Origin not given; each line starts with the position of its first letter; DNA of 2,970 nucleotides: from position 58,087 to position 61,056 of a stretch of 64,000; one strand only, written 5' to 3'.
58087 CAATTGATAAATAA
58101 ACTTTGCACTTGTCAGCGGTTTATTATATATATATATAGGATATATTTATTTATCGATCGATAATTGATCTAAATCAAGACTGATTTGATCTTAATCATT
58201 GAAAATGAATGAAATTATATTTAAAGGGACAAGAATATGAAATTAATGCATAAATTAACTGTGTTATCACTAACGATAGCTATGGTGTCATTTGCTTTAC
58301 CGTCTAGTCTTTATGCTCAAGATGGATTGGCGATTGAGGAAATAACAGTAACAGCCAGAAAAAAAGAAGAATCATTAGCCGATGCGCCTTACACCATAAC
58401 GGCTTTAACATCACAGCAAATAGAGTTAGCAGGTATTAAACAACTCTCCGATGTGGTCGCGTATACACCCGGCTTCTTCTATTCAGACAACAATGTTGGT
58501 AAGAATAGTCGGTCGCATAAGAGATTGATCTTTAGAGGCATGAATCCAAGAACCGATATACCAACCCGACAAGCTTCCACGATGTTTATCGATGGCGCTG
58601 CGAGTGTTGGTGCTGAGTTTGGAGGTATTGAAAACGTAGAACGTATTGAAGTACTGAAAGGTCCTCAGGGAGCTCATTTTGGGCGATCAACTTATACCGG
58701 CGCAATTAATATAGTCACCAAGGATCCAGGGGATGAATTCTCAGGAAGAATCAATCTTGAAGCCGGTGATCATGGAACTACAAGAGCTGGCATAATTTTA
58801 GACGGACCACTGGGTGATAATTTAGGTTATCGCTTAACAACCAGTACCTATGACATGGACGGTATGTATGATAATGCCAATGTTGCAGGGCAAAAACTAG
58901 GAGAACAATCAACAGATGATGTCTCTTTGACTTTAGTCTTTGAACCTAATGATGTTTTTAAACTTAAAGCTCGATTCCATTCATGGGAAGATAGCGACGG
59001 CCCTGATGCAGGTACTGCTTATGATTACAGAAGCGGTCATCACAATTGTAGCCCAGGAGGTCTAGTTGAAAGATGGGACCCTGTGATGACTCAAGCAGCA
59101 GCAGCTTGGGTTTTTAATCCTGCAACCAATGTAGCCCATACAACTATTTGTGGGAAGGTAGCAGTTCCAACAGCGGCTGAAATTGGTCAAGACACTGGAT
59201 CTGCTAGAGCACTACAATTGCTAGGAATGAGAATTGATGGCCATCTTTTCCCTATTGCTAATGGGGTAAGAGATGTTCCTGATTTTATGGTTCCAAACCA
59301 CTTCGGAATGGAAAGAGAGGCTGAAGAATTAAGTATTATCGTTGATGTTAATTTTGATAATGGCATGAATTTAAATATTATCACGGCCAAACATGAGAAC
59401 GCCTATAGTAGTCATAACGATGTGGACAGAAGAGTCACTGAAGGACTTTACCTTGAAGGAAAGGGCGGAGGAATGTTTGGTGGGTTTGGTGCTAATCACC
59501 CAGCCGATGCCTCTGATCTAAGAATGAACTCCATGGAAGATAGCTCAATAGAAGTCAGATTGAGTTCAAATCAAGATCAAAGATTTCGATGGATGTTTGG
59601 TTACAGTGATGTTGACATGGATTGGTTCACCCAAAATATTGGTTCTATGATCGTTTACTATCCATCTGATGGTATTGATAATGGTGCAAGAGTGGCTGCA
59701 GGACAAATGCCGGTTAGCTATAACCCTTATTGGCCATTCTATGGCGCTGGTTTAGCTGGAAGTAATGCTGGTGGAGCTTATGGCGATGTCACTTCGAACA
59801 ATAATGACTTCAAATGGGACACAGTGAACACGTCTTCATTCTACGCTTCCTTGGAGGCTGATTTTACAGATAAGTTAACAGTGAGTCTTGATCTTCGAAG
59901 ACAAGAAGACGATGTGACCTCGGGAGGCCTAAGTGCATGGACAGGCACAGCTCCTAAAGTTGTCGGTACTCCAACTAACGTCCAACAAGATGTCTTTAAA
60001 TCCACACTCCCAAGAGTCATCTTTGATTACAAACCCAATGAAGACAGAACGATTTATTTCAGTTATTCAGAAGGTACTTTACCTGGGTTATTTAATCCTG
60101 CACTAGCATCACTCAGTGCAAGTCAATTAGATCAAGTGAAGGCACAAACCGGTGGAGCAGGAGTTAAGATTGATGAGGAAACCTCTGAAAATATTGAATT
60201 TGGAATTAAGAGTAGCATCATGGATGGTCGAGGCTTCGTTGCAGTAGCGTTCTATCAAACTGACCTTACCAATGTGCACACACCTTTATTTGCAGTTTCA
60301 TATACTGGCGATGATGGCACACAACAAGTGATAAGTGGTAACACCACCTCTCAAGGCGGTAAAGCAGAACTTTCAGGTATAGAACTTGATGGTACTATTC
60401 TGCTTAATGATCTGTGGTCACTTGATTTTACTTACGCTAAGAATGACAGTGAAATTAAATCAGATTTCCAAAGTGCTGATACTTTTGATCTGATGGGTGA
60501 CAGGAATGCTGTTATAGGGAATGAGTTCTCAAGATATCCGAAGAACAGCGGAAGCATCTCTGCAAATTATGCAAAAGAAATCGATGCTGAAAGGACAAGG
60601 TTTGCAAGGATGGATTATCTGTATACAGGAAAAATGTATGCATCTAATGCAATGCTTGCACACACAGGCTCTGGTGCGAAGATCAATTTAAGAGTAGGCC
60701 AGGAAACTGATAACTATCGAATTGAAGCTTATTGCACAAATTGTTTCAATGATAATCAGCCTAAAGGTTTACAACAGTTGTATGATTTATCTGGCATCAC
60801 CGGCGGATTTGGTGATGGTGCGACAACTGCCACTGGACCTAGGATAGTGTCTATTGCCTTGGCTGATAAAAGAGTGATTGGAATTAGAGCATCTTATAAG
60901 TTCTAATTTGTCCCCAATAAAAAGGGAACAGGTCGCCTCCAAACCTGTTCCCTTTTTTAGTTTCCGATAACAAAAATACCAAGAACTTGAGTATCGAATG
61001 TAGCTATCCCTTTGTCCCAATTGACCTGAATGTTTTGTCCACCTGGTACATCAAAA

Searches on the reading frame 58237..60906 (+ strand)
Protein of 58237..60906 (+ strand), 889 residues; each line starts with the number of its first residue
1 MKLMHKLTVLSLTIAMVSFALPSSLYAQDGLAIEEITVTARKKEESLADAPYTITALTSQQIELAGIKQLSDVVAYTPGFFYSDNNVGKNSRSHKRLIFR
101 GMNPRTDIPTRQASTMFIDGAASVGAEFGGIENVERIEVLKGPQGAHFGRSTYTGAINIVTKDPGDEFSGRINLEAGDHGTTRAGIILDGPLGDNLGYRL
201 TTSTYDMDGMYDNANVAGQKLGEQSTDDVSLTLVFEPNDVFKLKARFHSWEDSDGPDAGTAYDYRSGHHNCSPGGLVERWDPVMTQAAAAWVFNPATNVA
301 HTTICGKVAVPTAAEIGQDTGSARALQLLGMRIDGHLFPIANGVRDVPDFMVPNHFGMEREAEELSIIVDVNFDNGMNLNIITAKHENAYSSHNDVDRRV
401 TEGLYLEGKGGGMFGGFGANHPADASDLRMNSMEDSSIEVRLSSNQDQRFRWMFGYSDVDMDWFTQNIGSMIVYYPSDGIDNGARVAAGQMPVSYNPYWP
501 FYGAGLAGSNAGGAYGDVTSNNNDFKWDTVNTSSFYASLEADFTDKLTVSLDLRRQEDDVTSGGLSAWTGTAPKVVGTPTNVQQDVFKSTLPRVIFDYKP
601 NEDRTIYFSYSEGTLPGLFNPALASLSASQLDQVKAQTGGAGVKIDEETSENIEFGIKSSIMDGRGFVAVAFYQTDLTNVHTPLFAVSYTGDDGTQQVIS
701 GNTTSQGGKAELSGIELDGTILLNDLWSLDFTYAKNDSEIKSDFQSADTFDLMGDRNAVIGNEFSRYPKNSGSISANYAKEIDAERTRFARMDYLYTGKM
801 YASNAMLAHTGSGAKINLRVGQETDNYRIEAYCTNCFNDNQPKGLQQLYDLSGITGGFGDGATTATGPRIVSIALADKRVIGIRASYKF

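Call 7: search_protein_families(library=ncbifam, proteins=[window:58237-60906:+], max_evalue=0.001)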
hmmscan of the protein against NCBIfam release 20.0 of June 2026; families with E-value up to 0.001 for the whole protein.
window:58237-60906:+ (889 aa): 20 families
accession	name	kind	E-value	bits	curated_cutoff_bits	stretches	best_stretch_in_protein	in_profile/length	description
TIGR01783.1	TonB-siderophor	subfamily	4.6e-37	128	223.5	2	50-227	2-174/649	TonB-dependent siderophore receptor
NF007349.0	PRK09840.1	equivalog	3e-19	68.5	686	2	38-202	59-215/760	catecholate siderophore receptor Fiu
NF010011.0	PRK13484.1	equivalog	5.5e-16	58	1197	1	8-242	5-242/682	IreA family TonB-dependent siderophore receptor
NF047944.1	FoxamRcptFoxA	equivalog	1.1e-14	53.7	1300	1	4-214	1-217/697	ferrioxamine B receptor FoxA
TIGR01785.1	TonB-hemin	subfamily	8.9e-14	50.9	316.85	1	34-166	2-133/677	TonB-dependent heme/hemoglobin receptor family protein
NF010048.1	PRK13524.1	subfamily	2.9e-13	49.2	493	1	31-224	38-246/744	FepA family TonB-dependent siderophore receptor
NF010051.0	PRK13528.1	subfamily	8.9e-13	47.3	583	1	12-208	12-225/727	FepA family TonB-dependent siderophore receptor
NF010651.0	PRK14050.1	equivalog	1.6e-12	46.4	884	2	36-202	65-228/730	TonB-dependent siderophore receptor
NF010010.0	PRK13483.1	equivalog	2.5e-12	45.6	927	1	12-192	11-199/660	ligand-gated channel protein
NF007478.2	PRK10064.1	equivalog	3.8e-12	45.3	745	1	10-176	10-172/663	catecholate siderophore receptor CirA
NF053590.1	TonB_dep_TOL0244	equivalog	6.3e-12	44.9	645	1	35-211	12-188/604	TOL_0244 family TonB-dependent receptor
NF010650.0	PRK14049.1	equivalog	4e-11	41.8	904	1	37-208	69-236/729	ferrioxamine B receptor precursor protein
NF050067.1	TonBEntbctnRecCfrA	equivalog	4.6e-11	41.7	1200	1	14-200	7-203/698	TonB-dependent ferric enterobactin receptor CfrA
TIGR01779.1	TonB-B12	equivalog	5.3e-11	41.8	599.7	1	11-223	7-215/614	TonB-dependent vitamin B12 receptor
NF007465.0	PRK10044.1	equivalog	7.9e-11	40.9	803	1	37-209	66-236/726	ferrichrome porin FhuA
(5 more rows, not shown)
